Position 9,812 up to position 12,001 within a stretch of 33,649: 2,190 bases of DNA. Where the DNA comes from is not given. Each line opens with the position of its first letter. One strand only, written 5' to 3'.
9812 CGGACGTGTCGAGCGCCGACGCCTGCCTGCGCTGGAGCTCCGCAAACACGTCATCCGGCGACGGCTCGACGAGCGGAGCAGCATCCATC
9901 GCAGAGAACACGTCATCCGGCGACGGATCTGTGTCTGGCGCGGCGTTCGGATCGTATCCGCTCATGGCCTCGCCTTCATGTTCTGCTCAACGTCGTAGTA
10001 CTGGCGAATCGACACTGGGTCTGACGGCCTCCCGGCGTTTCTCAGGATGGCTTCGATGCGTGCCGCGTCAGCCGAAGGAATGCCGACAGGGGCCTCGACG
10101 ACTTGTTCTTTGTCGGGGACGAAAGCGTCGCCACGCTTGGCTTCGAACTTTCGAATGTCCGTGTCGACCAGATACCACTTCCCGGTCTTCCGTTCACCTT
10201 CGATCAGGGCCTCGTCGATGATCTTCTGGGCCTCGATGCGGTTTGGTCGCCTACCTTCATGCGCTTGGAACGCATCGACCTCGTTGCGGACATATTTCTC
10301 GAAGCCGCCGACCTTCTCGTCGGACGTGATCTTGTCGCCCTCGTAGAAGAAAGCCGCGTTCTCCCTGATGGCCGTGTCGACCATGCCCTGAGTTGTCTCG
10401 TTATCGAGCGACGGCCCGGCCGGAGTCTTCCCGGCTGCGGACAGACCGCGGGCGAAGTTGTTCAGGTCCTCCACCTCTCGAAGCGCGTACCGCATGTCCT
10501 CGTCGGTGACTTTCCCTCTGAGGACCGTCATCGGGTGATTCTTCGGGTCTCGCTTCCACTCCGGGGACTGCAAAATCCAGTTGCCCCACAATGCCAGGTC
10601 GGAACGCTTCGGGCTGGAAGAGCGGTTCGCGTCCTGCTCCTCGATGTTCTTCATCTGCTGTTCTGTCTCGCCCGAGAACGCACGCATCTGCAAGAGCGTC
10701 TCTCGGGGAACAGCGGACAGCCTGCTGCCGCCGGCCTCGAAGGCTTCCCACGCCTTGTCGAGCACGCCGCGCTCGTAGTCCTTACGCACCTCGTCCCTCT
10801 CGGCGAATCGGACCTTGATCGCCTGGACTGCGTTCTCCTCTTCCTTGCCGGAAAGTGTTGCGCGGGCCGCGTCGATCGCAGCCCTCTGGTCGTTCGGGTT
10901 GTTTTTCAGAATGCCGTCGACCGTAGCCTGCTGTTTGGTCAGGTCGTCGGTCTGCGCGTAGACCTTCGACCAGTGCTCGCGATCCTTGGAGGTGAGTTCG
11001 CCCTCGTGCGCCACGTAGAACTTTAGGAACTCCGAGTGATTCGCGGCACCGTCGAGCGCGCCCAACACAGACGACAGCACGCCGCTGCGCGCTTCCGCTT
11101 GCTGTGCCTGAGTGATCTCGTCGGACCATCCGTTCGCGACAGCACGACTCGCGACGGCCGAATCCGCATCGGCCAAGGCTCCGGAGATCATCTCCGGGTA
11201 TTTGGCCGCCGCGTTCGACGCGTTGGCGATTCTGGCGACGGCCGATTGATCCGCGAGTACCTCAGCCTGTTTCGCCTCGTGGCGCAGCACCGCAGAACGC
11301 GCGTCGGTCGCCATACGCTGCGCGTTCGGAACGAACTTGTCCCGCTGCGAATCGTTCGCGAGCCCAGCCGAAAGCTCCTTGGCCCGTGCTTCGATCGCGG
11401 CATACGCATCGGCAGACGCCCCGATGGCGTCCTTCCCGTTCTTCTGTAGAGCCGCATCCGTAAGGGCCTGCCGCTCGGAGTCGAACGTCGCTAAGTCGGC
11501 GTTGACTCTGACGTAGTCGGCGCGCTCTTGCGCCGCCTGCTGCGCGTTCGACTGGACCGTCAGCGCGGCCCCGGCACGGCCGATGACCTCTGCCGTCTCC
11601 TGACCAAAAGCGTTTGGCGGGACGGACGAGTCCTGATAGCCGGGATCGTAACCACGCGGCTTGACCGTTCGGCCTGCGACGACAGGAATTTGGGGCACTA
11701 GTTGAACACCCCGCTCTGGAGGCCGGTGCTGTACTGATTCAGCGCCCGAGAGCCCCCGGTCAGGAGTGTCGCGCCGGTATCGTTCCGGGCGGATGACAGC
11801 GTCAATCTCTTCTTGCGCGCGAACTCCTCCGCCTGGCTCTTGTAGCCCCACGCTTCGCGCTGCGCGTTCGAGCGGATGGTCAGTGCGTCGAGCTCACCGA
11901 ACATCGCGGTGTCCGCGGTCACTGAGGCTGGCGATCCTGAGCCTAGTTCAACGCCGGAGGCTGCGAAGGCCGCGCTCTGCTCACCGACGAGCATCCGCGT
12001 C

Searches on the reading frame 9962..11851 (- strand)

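Call 32: search_protein_families(library=phrogs, proteins=[window:9962-11851:-], max_evalue=0.001)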
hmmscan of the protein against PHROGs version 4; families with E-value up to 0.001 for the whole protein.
window:9962-11851:- (629 aa): 4 families
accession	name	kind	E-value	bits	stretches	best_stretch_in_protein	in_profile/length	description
phrog_1044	-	lysis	1e-18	68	1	53-263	2-212/900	endolysin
phrog_10475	-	lysis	6e-16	59.2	2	316-620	405-694/700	endolysin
phrog_19141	-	unknown function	2.9e-10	40.8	1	53-255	2-204/479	-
phrog_36437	-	unknown function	2.7e-08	34.4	1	53-256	2-205/374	-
